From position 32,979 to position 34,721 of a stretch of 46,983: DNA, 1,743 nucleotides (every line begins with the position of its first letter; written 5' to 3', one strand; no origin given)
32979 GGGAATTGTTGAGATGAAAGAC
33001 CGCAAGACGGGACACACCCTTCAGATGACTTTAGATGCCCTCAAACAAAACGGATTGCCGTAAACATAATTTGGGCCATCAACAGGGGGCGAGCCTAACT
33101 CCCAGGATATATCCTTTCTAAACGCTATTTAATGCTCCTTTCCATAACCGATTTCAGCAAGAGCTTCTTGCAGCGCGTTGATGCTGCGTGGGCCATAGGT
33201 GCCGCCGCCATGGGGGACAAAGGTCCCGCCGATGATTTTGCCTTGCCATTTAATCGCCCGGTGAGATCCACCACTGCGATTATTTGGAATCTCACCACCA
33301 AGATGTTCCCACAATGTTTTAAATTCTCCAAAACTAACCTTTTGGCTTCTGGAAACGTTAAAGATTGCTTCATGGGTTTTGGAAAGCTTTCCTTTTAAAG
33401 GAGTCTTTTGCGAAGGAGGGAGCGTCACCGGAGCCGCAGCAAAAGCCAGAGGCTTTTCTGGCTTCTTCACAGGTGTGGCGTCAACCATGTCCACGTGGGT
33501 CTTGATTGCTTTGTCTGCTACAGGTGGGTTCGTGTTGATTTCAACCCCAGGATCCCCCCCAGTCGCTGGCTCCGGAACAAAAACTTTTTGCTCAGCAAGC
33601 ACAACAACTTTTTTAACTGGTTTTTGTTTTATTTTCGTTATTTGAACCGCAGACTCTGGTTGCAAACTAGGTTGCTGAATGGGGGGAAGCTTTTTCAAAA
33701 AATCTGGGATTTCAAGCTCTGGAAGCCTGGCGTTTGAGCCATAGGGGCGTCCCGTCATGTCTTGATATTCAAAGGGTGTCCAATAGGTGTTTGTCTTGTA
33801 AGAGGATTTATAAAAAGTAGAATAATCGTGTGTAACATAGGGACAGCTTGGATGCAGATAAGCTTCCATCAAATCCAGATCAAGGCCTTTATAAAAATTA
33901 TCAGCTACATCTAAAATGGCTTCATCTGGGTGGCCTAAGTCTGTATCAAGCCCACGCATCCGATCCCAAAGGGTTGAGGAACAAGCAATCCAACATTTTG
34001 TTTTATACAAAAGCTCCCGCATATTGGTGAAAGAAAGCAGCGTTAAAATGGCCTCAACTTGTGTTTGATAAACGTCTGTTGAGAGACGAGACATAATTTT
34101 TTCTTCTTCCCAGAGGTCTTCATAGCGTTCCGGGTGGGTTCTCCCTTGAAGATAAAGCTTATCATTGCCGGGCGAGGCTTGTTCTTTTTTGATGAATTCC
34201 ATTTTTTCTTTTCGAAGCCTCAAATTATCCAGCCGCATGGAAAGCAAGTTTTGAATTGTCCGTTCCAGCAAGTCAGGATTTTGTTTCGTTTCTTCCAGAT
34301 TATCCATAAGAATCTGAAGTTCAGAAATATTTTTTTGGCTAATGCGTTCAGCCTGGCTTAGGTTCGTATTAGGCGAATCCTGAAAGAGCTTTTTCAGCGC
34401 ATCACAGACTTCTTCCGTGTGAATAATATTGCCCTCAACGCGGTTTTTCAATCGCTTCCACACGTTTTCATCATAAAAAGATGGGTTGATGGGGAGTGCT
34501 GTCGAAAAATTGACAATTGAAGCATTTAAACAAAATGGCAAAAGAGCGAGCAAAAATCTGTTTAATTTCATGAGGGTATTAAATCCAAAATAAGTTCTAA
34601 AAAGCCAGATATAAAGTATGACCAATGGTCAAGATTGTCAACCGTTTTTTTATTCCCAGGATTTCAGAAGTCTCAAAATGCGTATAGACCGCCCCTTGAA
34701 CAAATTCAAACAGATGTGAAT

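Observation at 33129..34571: HicA-like toxin domain fused to the C-terminus of a large signal-peptide protein, with no HicB partner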

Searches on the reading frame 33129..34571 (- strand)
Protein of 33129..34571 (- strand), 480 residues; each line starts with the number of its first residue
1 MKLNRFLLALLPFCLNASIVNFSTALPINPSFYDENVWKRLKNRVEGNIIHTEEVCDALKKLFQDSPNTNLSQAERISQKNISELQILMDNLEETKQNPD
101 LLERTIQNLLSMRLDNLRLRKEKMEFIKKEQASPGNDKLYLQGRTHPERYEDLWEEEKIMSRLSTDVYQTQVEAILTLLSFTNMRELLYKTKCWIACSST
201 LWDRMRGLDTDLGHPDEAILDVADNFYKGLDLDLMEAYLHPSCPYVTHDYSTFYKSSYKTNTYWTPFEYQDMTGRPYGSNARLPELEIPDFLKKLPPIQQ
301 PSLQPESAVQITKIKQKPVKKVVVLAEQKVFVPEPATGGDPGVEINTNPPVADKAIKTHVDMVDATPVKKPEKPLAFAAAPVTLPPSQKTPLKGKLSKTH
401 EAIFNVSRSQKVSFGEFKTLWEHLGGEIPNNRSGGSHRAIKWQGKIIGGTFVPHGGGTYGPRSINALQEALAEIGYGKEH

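Call 4: search_protein_families(library=ncbifam, proteins=[window:33129-34571:-], max_evalue=10)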
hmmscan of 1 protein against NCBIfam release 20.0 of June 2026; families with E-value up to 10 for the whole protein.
window:33129-34571:- (480 aa): 0 families

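Call 6: search_protein_families(library=pfam, proteins=[window:33132-34571:-], max_evalue=10)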
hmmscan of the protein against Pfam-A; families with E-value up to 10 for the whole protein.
window:33132-34571:- (480 aa): 1 family
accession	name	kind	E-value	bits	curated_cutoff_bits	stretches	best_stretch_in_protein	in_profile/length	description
PF07927.17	HicA_toxin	-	0.098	13.2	27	1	416-465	3-50/58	HicA toxin of bacterial toxin-antitoxin,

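Call 8: find_homologous_proteins(query=window:33132-34571:-, max_evalue=0.001)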
Query window:33132-34571:- (480 aa): 4 proteins with E <= 0.001 among 8000 candidates.
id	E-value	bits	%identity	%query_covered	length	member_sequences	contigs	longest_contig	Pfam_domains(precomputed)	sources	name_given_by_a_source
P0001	0.0e+0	1108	100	100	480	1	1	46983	-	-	-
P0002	2.9e-254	862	77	100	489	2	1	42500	-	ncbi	-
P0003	3.5e-219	747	79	86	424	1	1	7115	-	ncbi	ncbi:MAG: hypothetical protein ACRCYP_01460 [Alphaproteobacteria bacterium]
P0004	1.7e-70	256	36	56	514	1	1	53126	-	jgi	jgi:hypothetical protein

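Call 18: find_encoding_contigs(protein=P0002, flank=8000, max_places=4)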
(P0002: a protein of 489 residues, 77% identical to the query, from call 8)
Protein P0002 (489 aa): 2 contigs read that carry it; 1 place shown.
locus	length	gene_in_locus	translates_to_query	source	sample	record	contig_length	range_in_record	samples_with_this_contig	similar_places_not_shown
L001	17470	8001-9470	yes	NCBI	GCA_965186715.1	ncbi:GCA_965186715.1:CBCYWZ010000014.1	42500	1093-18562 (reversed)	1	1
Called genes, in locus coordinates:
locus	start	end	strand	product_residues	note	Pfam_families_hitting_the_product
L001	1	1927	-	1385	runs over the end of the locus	PF14331:IcmF-related_N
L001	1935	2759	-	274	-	PF09850:DotU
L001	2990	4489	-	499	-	PF01523:PmbA_TldD_1st, PF19290:PmbA_TldD_2nd (weak), PF19289:PmbA_TldD_3rd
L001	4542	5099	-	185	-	PF01765:RRF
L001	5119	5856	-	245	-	PF00696:AA_kinase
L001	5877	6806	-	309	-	PF25025:EF-Ts_N (weak), PF00889:EF_TS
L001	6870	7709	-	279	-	PF00318:Ribosomal_S2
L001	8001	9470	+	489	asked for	-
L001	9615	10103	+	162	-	PF09361:Phasin_2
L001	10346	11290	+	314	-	PF00691:OmpA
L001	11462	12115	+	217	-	-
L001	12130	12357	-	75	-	-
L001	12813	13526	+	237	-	PF01027:Bax1-I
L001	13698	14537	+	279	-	PF08904:EipB_like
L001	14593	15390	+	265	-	PF00459:Inositol_P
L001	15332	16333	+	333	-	PF01300:Sua5_yciO_yrdC, PF03481:Sua5_C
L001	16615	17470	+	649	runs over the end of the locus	?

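Call 19: find_encoding_contigs(protein=P0004, flank=8000, max_places=4)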
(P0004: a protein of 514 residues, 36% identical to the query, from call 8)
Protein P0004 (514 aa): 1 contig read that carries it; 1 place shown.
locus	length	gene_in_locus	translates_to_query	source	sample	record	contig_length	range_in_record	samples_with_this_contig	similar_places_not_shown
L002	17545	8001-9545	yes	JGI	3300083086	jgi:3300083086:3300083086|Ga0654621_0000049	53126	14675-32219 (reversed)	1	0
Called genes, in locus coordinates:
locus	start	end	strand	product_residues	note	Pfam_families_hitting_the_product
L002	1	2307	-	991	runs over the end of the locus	PF12895:ANAPC3 (faint), PF13424:TPR_12 (faint), PF13428:TPR_14 (faint), PF13432:TPR_16 (faint), PF14559:TPR_19 (faint), PF07719:TPR_2 (faint), PF13176:TPR_7 (faint)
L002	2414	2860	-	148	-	PF00383:dCMP_cyt_deam_1, PF14437:MafB19-deam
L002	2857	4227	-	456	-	PF00512:HisKA, PF02518:HATPase_c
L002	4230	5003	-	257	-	PF00072:Response_reg, PF00486:Trans_reg_C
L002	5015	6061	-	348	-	PF01210:NAD_Gly3P_dh_N, PF07479:NAD_Gly3P_dh_C, PF20618:GPD_NAD_C_bact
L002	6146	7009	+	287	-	PF01656:CbiA (weak), PF09140:MipZ, PF10609:ParA (weak), PF13614:AAA_31 (weak)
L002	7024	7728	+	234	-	PF01909:NTP_transf_2, PF18765:Polbeta, PF08780:NTase_sub_bind, PF01934:HepT-like (weak)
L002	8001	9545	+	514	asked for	-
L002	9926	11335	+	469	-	PF11638:DnaA_N, PF00308:Bac_DnaA, PF03969:AFG1_ATPase (faint), PF01695:IstB_IS21, PF00004:AAA (weak), PF13401:AAA_22 (faint), PF08299:Bac_DnaA_C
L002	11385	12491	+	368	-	PF00712:DNA_pol3_beta, PF02767:DNA_pol3_beta_2, PF02768:DNA_pol3_beta_3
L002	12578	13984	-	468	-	PF00890:FAD_binding_2 (weak), PF01134:GIDA (weak), PF07992:Pyr_redox_2, PF12831:FAD_oxidored, PF13450:NAD_binding_8 (weak), PF13738:Pyr_redox_3 (weak), PF00070:Pyr_redox, PF02852:Pyr_redox_dim, +3 more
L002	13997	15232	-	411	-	PF00364:Biotin_lipoyl, PF02817:E3_binding, PF00198:2-oxoacid_dh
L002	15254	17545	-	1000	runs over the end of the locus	PF16078:2-oxogl_dehyd_N (weak), PF00676:E1_dh, PF02779:Transket_pyr, PF16870:OxoGdeHyase_C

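Call 23: predict_structure(alignment_id=A1)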
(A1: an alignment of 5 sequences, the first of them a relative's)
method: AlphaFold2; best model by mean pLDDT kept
length: 480 residues; sequences in the alignment: 5
mean_pLDDT: 49.0   pTM: 0.42
mean pLDDT of the five models: 49.0, 43.9, 39.9, 39.6, 38.8
residues with pLDDT >= 90: 0; 70-90: 101; 50-70: 135; < 50: 244
segments of 3 or more residues with pLDDT < 50: 1-24, 133-149, 207-388, 407-409, 431-437, 453-456, 478-480
pLDDT, mean of each block of 10 residues (from residue 1): 41 31 54 75 80 76 63 65 79 82 77 60 52 43 41 59 65 73 64 58 47 31 29 42 27 23 30 32 29 31 25 23 20 23 24 23 24 26 44 74 60 70 71 46 62 52 68 58
secondary structure, 60 per line:
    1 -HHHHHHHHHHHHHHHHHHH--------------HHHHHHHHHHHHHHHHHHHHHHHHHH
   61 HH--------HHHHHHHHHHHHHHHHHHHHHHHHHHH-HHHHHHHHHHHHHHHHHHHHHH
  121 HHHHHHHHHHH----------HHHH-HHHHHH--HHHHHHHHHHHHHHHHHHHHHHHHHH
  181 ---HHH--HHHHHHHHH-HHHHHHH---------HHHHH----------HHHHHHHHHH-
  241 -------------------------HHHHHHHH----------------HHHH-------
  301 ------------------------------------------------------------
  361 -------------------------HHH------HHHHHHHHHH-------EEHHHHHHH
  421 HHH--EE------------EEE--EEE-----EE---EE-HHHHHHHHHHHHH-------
elements in order: H2-20 H35-62 H71-97 H99-131 H142-145 H147-152 H155-180 H189-197 H199-205 H215-219 H230-239 H266-273 H290-293 H395-404 H414-423 E440-442 E445-447 H461-473

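Call 38: search_protein_families(library=pfam, alignment_id=A4, max_evalue=0.001)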
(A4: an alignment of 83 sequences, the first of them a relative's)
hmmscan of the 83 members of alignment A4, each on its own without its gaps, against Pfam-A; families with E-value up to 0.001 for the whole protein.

A. member 1, P0001 (480 aa): 0 families

B. families by the number of members that match (of 83 scanned): 1 family
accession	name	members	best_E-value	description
PF01655.23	Ribosomal_L32e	1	8e-05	Ribosomal protein L32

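Call 83: search_protein_families(library=padloc, proteins=[P0001, P0004], max_evalue=1)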
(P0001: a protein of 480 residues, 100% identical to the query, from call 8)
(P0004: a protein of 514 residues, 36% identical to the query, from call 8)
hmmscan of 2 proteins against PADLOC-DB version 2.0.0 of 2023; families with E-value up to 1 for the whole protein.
P0001 (480 aa): 0 families

P0004 (514 aa): 0 families

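Call 84: search_protein_families(library=ncbifam, proteins=[P0004], max_evalue=1)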
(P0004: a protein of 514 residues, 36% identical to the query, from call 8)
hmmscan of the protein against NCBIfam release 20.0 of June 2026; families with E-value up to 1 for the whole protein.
P0004 (514 aa): 0 families

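Call 95: fold_search(model_id=the predicted structure, library=pdb)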
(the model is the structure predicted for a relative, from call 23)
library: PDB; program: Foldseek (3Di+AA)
matches with E <= 10: 186; with E <= 0.001: 0
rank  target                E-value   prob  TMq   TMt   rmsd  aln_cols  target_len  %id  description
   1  2hwg_A                6.1e-01  0.38  0.15  0.13  11.6       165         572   10  Structure of phosphorylated Enzyme I of the phosphoenolpyruvate:sugar phosphotransferase system (released 2006-11-14)
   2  6z0c_B                7.1e-01  0.21  0.14  0.30  17.4       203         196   12  Structure of in silico modelled artificial Maquette-3 protein (released 2021-03-17)
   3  2rld_A                1.1e+00  0.44  0.15  0.47   7.5       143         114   10  CRYSTAL STRUCTURE OF A PROTEIN WITH UNKNOWN FUNCTION FROM S23 RIBOSOMAL PROTEIN FAMILY (BT_0352) FROM BACTEROIDES THET (released 2007-10-30)
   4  1i4t_B                1.1e+00  0.30  0.13  0.32  24.9       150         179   12  CRYSTAL STRUCTURE ANALYSIS OF RAC1-GMPPNP IN COMPLEX WITH ARFAPTIN (released 2001-05-16)
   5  6z0c_D                1.2e+00  0.28  0.17  0.37  14.8       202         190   13  Structure of in silico modelled artificial Maquette-3 protein (released 2021-03-17)
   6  6z0c_C                1.2e+00  0.28  0.17  0.34  13.6       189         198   14  Structure of in silico modelled artificial Maquette-3 protein (released 2021-03-17)
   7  6z0c_A                1.2e+00  0.25  0.17  0.33  15.8       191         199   15  Structure of in silico modelled artificial Maquette-3 protein (released 2021-03-17)
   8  5c5b_A                1.3e+00  0.06  0.10  0.12  36.8       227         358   10  Crystal Structure of Human APPL BAR-PH Heterodimer (released 2016-06-22)
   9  4i1q_B                1.4e+00  0.13  0.13  0.27  27.0       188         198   13  Crystal Structure of hBRAP1 N-BAR domain (released 2013-02-06)
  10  8d9p                  1.5e+00  0.14  0.13  0.29  23.2       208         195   12  De Novo Photosynthetic Reaction Center Protein Equipped with Heme B and Mn(II) cations (released 2022-09-28)
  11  5c5b_D                1.5e+00  0.05  0.09  0.11  32.7       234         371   13  Crystal Structure of Human APPL BAR-PH Heterodimer (released 2016-06-22)
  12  7rtt_B                1.5e+00  0.07  0.11  0.13  34.8       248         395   12  Cryo-EM structure of a TTYH2 cis-dimer (released 2021-08-25)
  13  2kr9_MODEL_1_A        1.6e+00  0.30  0.18  0.37   9.5       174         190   12  Kalirin DH1 NMR structure (released 2010-12-15)
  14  4i1q_A                1.6e+00  0.10  0.12  0.25  30.8       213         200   14  Crystal Structure of hBRAP1 N-BAR domain (released 2013-02-06)
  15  1uru                  1.6e+00  0.06  0.10  0.16  29.1       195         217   14  Amphiphysin BAR domain from Drosophila (released 2003-12-04)
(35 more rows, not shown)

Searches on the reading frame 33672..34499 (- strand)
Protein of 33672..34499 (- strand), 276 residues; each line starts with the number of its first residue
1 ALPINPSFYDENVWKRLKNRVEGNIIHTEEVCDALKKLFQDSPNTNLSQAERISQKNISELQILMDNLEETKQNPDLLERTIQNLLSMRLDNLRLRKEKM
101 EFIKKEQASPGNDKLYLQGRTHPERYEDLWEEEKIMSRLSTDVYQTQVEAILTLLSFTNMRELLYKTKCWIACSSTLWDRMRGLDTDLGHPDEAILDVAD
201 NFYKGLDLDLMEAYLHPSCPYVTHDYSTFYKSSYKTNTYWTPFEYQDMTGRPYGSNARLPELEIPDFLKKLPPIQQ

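Call 87: search_solved_structures(query=A9, max_evalue=10, show_alignments=2)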
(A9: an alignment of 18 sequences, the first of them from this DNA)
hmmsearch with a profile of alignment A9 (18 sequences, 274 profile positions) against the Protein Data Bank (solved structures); distinct sequences matched with E-value up to 10: 8.
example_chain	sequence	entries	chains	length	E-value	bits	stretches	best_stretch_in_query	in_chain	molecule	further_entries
4wvm_A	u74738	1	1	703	0.15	14.7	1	47-106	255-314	Stonustoxin subunit alpha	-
6dm9_A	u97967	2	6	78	0.26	13.9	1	48-109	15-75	DHD15_extended_A | DHD15_closed_A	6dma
6fx5_A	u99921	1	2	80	0.41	13.2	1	28-94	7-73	Microphthalmia-associated transcription factor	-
4hb1_A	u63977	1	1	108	0.82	12.3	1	29-101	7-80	DHP1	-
9lc0_A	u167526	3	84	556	1.1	11.8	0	24-82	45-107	60 kDa protein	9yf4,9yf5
2pz1_A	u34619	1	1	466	1.3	11.6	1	4-72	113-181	Rho guanine nucleotide exchange factor 4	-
2dx1_A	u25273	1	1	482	1.5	11.4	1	4-72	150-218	Rho guanine nucleotide exchange factor 4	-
8oyy_A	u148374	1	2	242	3.9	10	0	13-85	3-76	De novo designed soluble GPCR-like protein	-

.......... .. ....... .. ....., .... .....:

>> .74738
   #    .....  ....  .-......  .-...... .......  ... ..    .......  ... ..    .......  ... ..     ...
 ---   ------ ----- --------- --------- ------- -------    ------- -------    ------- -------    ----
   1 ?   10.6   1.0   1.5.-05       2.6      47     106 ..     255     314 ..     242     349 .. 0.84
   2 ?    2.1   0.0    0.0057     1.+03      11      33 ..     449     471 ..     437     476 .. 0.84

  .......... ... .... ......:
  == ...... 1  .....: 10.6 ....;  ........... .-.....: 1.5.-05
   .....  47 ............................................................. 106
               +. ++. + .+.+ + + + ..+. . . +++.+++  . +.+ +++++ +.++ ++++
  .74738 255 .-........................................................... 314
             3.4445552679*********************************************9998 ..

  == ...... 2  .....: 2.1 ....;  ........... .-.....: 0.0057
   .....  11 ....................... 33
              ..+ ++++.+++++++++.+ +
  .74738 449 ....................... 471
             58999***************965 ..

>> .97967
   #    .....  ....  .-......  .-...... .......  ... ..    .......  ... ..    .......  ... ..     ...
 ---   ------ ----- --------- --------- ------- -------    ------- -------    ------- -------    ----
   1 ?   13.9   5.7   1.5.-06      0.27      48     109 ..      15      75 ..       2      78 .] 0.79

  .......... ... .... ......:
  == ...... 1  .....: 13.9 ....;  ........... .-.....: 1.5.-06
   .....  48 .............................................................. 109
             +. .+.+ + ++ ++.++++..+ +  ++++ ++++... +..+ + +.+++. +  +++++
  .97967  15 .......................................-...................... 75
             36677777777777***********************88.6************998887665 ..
